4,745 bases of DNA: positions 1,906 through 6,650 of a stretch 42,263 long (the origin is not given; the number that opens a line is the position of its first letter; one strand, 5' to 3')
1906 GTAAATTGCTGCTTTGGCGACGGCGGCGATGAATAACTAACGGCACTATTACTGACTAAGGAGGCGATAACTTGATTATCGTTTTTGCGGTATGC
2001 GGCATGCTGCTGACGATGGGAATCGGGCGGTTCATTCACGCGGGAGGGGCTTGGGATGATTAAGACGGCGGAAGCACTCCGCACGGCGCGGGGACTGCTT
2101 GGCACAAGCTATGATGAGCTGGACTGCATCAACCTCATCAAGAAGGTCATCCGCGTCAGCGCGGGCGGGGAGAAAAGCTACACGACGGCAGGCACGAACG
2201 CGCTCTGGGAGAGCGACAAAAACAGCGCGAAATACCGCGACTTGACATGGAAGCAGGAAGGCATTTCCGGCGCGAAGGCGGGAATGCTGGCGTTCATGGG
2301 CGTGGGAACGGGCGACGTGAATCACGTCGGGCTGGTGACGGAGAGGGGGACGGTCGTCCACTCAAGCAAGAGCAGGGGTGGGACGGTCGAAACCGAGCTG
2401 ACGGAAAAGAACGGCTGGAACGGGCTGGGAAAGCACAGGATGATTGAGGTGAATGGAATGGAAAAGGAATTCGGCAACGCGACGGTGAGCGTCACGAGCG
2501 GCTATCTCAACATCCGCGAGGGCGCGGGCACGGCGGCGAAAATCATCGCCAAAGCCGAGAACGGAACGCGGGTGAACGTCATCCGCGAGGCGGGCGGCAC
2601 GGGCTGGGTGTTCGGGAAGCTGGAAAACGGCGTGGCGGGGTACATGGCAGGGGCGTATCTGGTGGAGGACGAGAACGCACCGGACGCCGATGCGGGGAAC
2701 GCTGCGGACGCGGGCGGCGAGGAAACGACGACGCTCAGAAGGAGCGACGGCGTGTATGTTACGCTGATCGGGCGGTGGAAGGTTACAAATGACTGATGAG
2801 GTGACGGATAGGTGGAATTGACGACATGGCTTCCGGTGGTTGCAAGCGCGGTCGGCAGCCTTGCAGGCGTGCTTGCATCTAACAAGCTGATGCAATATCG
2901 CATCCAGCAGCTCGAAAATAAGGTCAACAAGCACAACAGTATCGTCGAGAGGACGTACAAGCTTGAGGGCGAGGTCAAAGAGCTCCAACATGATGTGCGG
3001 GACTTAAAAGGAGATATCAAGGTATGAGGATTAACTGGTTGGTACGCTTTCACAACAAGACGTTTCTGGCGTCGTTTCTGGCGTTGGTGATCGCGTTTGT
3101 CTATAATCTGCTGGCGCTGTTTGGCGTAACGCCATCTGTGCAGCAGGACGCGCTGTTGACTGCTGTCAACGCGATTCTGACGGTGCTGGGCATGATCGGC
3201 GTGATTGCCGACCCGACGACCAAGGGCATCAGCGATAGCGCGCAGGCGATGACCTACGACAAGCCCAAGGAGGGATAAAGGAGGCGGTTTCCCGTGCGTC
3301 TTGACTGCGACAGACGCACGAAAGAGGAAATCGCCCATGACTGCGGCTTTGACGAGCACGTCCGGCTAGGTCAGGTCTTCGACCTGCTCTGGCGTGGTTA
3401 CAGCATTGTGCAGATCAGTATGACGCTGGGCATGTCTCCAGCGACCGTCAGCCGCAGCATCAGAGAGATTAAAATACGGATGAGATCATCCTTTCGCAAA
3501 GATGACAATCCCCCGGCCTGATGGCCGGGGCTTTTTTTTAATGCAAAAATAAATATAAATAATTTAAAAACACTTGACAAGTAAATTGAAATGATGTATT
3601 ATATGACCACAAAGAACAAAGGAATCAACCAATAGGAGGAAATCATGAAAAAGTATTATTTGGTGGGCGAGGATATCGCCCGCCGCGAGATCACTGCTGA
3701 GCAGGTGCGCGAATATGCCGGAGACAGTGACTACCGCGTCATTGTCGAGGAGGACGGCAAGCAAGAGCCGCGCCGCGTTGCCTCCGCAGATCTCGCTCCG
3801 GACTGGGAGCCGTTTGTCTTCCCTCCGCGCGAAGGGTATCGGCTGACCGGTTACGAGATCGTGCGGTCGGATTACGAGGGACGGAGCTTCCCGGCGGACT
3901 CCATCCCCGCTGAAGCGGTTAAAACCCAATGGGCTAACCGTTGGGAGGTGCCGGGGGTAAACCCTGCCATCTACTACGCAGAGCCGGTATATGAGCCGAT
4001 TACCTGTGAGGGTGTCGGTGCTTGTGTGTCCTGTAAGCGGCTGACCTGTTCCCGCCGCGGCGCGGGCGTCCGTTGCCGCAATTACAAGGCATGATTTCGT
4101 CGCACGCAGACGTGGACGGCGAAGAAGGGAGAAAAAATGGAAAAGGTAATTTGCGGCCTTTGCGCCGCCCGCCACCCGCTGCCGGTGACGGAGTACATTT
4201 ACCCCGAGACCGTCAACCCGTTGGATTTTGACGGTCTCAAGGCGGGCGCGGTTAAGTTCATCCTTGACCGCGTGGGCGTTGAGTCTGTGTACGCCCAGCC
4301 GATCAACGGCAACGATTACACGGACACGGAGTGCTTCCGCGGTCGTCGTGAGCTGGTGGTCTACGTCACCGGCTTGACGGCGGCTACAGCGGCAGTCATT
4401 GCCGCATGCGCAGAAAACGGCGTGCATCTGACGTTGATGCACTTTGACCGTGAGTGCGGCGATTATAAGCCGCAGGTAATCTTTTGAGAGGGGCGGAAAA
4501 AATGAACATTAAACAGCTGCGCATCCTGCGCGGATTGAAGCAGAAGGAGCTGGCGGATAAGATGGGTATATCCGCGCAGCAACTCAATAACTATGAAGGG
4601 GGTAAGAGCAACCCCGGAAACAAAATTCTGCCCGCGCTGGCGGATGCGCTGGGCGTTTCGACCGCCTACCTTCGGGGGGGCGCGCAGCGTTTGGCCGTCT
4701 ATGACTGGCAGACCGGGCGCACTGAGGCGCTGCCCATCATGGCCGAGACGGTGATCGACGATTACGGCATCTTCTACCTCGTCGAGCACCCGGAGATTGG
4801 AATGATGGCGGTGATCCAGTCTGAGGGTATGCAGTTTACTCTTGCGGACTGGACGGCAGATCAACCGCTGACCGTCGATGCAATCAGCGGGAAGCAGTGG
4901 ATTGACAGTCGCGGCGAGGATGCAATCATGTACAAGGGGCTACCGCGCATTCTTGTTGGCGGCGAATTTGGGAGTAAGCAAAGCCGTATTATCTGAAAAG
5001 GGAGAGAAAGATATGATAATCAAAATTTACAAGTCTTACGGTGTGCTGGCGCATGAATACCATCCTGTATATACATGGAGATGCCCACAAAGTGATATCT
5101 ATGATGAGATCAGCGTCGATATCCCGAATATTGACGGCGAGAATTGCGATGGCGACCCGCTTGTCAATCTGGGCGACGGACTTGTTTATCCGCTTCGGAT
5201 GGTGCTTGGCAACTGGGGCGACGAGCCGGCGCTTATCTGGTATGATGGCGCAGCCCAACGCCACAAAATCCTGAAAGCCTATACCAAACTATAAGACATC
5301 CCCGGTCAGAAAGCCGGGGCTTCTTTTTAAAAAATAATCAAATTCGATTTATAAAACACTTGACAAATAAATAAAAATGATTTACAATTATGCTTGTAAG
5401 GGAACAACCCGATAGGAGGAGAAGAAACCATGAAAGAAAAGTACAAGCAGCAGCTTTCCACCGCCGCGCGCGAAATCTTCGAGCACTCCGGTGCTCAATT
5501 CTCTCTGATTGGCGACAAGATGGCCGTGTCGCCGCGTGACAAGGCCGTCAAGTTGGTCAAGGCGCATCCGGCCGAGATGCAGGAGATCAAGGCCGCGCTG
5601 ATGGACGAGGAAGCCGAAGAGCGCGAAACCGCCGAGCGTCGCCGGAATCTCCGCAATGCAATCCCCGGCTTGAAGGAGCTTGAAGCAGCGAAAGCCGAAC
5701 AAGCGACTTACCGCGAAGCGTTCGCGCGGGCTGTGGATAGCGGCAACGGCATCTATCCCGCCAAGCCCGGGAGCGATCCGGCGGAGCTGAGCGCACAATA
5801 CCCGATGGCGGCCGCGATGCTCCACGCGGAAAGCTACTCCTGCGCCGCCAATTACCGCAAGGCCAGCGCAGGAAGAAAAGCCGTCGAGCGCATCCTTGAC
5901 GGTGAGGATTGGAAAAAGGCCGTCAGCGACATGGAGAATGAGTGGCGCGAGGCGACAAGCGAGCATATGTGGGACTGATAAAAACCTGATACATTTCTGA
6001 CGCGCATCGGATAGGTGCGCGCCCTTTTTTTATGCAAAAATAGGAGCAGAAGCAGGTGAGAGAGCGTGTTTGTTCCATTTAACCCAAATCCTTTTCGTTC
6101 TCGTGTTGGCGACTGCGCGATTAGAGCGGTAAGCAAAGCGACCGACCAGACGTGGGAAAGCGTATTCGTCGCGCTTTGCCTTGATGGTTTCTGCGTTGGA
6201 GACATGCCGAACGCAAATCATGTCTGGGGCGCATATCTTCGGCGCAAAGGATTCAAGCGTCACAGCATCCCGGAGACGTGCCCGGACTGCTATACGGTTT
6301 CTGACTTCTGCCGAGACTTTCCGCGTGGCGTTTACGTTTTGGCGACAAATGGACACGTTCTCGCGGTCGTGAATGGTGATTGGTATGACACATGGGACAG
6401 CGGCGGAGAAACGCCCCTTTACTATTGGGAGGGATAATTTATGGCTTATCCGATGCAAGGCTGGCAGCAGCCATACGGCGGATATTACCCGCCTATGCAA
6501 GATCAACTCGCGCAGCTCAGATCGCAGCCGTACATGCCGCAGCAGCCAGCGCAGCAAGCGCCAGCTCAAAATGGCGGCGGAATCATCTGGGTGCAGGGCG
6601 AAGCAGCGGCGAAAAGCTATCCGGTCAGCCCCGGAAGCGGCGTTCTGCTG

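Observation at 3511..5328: Self-contained cassette (terminator, consensus promoter, 4 genes incl. XRE regulator, terminator) next to the lysis genes: candidate anti-defence or defence operon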

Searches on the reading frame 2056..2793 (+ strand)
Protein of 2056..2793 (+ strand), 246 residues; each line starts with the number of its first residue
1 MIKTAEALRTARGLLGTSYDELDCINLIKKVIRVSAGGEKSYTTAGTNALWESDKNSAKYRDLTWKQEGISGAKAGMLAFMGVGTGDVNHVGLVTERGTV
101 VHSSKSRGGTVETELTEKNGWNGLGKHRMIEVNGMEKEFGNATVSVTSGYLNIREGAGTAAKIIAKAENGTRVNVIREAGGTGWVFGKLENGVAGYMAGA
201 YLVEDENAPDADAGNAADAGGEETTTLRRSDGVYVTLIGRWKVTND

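Call 7: search_protein_families(library=pfam, max_evalue=0.1, proteins=[window:2056-2793:+])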
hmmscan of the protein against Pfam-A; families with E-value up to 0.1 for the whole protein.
window:2056-2793:+ (246 aa): 3 families
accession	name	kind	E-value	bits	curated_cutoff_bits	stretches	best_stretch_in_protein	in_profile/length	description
PF08239.17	SH3_3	-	7e-09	36.2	27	1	150-202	2-53/54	Bacterial SH3 domain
PF00877.26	NLPC_P60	-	0.00054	20.4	23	1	16-121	8-96/105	NlpC/P60 family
PF06347.19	SH3_4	-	0.013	15.7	24.1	1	149-180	3-34/56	Bacterial SH3 domain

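Call 8: search_protein_families(library=phrogs, max_evalue=0.01, proteins=[window:2056-2793:+])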
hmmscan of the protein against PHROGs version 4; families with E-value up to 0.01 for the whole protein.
window:2056-2793:+ (246 aa): 2 families
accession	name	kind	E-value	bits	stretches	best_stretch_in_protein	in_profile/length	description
phrog_329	-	tail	1.1e-07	31.5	1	4-160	535-688/949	minor tail protein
phrog_1794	-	lysis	1.3e-06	29.1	1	105-202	226-327/336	amidase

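Call 9: search_protein_families(library=padloc, max_evalue=0.1, proteins=[window:2056-2793:+])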
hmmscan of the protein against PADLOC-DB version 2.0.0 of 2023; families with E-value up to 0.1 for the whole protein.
window:2056-2793:+ (246 aa): 0 families

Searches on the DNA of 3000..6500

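Call 92: search_rna_families(source=window, start=3000, end=6500, threshold=evalue, max_evalue=1)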
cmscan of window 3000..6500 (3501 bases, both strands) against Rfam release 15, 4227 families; matches with E-value up to 1: 1.
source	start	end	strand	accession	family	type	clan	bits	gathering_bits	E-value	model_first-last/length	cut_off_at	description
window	3435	3538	+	RF02837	anti-hemB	Gene; sRNA;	-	21.7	49.5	0.061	1-81/81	no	Burkholderia RNA 7 (anti-hemB)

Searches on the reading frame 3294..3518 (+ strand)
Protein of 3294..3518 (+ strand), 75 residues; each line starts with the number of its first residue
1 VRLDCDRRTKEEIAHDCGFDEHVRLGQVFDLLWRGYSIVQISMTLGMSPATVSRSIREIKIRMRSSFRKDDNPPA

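Call 7: search_protein_families(library=pfam, max_evalue=0.1, proteins=[window:3294-3518:+])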
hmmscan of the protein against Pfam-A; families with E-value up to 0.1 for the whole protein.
window:3294-3518:+ (75 aa): 7 families
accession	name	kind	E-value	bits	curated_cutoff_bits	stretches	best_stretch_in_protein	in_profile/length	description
PF13936.12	HTH_38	-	0.00045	20.3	27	1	29-57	14-42/44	Helix-turn-helix domain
PF00196.25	GerE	-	0.00049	20.1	23.5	1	27-64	9-46/57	Bacterial regulatory proteins, luxR family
PF06056.18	Terminase_5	-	0.00092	19.5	20.3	1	31-52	9-30/58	Putative ATPase subunit of terminase (gpP-like)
PF13384.12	HTH_23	-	0.005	17.1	24.6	1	27-57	9-39/50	Homeodomain-like domain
PF01371.25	Trp_repressor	-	0.0053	17.2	27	1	27-62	40-76/88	Trp repressor protein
PF00165.29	HTH_AraC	-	0.0077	16.8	26.6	0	36-57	9-30/42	Bacterial regulatory helix-turn-helix proteins, AraC family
PF12833.13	HTH_18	-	0.052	14.3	33.6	0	22-58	30-68/80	Helix-turn-helix domain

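Call 8: search_protein_families(library=phrogs, max_evalue=0.01, proteins=[window:3294-3518:+])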
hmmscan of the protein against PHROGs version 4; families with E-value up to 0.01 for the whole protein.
window:3294-3518:+ (75 aa): 4 families
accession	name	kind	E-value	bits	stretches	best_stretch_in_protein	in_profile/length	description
phrog_11108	-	unknown function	0.00018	22.4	1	21-68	54-96/180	-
phrog_5751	-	head and packaging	0.0022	18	1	19-53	68-101/548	terminase large subunit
phrog_1740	-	transcription regulation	0.0026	17.3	1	27-69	175-218/567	RNA polymerase sigma factor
phrog_3855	-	DNA, RNA and nucleotide metabolism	0.0032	18.9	1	22-60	66-104/115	HTH DNA binding protein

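Call 9: search_protein_families(library=padloc, max_evalue=0.1, proteins=[window:3294-3518:+])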
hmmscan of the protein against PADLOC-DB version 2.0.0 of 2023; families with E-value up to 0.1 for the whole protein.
window:3294-3518:+ (75 aa): 2 families
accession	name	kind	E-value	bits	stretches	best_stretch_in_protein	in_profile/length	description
PDLC01848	CARF3--CARF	-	0.00019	19.2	1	27-60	141-174/197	-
PDLC01851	CARF3--CARF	-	0.034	11.5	1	27-65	216-254/279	-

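Call 77: search_protein_families(library=ncbifam, max_evalue=0.1, proteins=[window:3294-3518:+])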
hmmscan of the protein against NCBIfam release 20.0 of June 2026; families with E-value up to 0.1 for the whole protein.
window:3294-3518:+ (75 aa): 2 families
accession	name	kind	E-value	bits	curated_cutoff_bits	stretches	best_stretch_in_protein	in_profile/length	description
TIGR02937.1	sigma70-ECF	superfamily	0.018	14.7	42.9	1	27-65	124-163/165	sigma-70 family RNA polymerase sigma factor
NF040595.1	HTH_Cbp1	equivalog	0.028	14.3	140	1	27-63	54-90/135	CRISPR DNA repeat-binding protein Cbp1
